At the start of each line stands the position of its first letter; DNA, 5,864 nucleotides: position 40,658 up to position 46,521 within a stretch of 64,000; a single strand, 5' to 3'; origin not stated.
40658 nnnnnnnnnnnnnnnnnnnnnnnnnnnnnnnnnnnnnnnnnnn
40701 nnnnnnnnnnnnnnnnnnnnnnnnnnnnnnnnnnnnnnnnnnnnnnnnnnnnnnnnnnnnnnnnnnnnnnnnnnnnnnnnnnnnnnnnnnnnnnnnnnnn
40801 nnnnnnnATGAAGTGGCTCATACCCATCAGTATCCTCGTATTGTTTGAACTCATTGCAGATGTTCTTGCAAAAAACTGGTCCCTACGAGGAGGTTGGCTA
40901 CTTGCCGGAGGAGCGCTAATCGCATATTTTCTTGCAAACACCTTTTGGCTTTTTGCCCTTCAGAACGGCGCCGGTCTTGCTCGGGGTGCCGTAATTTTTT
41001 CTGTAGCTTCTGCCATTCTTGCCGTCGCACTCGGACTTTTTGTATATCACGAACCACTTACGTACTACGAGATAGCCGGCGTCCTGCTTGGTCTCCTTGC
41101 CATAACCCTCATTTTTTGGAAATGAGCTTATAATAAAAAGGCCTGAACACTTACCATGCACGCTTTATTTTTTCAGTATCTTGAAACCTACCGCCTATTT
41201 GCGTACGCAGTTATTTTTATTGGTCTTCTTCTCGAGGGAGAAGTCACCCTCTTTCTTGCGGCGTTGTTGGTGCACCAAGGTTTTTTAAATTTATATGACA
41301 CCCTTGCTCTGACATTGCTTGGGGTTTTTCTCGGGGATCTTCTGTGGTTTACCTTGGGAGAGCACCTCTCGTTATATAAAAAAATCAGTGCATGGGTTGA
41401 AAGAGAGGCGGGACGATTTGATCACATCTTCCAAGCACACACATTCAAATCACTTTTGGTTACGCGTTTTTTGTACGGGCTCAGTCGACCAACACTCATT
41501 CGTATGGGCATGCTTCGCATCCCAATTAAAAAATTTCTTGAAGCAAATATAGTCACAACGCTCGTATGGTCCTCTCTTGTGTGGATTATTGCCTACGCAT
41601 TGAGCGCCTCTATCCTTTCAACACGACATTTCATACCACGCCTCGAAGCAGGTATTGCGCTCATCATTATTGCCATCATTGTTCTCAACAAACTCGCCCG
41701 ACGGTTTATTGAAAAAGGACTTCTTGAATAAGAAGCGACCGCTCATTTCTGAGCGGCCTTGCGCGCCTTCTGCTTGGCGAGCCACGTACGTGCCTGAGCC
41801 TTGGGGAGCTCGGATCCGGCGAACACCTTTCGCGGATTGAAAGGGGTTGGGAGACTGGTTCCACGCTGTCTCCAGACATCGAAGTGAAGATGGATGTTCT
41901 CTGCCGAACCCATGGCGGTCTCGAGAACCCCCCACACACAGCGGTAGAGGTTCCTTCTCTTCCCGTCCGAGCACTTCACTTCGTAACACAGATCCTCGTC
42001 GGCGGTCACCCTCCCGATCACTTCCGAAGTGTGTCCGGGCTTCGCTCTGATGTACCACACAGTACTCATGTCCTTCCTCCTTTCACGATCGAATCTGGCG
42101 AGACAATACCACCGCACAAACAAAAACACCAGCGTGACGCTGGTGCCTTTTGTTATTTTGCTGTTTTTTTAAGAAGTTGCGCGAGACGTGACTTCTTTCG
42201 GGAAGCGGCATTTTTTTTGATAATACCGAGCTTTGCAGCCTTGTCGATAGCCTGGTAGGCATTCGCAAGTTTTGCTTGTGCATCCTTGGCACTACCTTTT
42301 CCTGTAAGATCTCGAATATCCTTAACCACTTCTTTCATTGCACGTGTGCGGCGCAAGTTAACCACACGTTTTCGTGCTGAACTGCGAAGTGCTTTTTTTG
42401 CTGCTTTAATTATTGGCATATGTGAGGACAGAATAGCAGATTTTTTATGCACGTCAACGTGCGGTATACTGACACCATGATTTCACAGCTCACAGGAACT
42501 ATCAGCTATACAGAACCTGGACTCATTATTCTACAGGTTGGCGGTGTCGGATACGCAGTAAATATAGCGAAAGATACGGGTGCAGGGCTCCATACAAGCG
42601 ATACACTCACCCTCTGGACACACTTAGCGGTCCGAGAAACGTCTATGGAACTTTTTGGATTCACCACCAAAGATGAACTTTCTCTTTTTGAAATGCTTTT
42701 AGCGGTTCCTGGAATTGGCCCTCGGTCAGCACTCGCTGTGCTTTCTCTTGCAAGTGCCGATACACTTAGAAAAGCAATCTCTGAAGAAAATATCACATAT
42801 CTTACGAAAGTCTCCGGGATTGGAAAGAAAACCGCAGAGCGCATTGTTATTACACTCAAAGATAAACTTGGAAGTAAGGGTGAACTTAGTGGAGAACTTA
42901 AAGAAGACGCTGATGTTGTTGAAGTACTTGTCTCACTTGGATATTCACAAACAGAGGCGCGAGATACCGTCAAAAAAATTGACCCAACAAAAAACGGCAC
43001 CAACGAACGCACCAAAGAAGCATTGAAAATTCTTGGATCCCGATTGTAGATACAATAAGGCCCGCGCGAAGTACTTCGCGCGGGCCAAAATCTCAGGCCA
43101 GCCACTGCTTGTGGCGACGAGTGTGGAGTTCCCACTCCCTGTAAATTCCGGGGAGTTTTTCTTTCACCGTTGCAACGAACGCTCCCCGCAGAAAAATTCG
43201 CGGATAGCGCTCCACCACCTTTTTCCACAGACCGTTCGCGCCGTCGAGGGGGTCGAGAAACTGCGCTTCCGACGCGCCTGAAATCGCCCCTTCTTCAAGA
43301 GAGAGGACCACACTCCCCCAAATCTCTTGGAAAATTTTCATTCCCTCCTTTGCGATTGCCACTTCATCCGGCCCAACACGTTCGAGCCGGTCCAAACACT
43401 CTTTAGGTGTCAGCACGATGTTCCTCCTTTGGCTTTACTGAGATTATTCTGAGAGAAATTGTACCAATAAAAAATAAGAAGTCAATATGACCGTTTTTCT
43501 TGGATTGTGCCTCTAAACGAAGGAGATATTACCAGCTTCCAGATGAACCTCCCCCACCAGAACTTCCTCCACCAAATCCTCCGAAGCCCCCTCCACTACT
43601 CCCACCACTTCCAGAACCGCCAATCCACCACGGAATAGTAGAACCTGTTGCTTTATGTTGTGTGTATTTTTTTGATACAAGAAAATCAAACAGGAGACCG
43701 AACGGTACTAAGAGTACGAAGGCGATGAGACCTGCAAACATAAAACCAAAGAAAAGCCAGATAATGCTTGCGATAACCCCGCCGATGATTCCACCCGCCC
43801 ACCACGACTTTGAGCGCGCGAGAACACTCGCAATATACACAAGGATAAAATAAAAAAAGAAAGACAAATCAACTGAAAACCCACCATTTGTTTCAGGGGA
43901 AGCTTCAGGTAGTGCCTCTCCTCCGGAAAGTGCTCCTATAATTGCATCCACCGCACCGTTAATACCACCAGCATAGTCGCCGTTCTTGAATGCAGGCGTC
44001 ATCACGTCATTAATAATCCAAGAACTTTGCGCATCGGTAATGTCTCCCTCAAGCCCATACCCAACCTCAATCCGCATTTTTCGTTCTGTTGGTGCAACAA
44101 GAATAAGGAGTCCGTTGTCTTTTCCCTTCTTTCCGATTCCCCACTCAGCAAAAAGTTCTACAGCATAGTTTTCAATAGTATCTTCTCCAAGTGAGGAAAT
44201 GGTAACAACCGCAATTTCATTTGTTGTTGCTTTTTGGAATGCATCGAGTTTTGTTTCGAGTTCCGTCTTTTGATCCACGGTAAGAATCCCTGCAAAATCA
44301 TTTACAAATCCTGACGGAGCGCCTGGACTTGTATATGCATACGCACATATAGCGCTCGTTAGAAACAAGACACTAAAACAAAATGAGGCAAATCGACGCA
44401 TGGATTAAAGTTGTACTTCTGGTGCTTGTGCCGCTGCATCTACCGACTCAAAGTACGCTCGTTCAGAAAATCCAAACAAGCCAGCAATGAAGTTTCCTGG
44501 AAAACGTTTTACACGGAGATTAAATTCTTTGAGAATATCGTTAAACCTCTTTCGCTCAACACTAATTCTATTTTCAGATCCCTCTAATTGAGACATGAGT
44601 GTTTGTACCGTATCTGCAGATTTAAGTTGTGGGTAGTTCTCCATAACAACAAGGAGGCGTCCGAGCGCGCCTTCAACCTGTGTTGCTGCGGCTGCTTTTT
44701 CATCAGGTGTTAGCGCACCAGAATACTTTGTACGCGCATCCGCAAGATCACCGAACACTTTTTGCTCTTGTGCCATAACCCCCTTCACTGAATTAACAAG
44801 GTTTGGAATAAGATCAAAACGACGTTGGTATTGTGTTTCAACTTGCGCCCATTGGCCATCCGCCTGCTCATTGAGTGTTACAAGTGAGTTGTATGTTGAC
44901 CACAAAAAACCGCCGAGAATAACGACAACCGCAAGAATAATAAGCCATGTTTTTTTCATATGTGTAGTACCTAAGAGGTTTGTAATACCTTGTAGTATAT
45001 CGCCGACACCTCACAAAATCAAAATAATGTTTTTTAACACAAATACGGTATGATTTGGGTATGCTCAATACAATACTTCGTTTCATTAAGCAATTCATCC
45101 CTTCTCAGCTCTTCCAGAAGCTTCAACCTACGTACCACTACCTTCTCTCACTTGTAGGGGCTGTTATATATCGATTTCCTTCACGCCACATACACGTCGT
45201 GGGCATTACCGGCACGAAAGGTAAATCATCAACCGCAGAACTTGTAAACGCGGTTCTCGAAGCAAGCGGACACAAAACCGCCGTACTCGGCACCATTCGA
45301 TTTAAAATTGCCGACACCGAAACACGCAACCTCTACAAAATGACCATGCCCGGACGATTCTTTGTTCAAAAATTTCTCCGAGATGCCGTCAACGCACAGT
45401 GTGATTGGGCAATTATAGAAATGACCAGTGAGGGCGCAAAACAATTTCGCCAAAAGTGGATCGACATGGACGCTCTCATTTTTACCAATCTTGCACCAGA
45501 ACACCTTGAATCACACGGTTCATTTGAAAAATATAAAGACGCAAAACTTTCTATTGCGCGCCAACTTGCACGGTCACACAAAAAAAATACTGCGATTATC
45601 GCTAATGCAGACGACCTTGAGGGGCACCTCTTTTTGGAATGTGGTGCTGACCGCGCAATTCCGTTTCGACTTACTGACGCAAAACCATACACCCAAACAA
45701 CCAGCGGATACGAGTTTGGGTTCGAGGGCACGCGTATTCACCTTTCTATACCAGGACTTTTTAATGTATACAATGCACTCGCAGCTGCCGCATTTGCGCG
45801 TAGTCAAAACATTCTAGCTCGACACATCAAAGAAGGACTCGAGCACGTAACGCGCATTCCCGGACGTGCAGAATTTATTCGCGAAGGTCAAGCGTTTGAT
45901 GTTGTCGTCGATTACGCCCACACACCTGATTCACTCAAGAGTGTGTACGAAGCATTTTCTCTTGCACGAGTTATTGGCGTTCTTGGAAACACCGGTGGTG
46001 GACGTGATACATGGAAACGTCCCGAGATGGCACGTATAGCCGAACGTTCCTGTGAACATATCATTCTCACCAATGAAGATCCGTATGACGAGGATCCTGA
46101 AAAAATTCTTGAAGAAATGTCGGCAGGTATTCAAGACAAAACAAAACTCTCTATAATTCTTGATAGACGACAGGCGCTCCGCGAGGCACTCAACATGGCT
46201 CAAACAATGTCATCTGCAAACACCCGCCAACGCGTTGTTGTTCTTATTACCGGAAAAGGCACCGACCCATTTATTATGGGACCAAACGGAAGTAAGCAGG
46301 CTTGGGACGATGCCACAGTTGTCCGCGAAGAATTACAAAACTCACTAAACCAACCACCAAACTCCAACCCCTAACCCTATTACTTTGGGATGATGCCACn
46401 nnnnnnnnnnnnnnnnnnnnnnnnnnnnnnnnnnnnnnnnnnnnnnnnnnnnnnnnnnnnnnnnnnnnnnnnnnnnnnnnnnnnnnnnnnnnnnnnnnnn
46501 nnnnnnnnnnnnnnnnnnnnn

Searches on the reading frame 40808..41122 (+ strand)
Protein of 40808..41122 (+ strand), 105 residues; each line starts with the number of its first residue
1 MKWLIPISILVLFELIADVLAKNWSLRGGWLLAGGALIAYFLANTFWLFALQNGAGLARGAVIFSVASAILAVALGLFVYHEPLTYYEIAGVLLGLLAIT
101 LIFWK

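Call 52: search_protein_families(library=pfam, proteins=[window:40808-41122:+], max_evalue=0.01)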
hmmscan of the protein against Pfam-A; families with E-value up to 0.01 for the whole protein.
window:40808-41122:+ (105 aa): 1 family
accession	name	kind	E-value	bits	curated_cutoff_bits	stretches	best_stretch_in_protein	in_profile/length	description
PF00892.27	EamA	-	1.2e-05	26.1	28.2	1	10-103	48-134/135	EamA-like transporter family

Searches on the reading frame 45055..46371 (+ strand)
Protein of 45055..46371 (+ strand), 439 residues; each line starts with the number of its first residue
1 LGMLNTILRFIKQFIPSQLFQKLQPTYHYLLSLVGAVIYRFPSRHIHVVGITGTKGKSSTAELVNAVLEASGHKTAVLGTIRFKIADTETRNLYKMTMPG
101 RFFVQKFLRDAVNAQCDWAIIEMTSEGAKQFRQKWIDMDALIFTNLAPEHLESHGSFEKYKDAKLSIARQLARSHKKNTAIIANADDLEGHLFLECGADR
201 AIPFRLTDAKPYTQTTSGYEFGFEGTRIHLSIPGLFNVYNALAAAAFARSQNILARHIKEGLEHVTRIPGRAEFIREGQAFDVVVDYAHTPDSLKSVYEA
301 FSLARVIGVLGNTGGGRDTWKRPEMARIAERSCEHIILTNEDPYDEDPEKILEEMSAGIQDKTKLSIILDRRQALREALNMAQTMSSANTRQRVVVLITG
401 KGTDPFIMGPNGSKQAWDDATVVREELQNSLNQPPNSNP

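Call 9: search_protein_families(library=pfam, proteins=[window:45055-46371:+], max_evalue=1)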
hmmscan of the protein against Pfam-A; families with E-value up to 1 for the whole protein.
window:45055-46371:+ (439 aa): 5 families
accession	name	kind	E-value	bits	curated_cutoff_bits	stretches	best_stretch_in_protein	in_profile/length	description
PF08245.18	Mur_ligase_M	-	1.2e-32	114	24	1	51-247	1-199/200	Mur ligase middle domain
PF02875.26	Mur_ligase_C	-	2.4e-21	77.3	28.4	1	270-402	1-127/127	Mur ligase, glutamate ligase domain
PF13602.12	ADH_zinc_N_2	-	0.067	14.6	27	1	276-396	19-134/134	Zinc-binding dehydrogenase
PF03308.22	MeaB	-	0.094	12.1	23.1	1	46-78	33-67/273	Methylmalonyl Co-A mutase-associated GTPase MeaB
PF01713.27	Smr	-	0.2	12.3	25.7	0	387-435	22-54/77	Smr domain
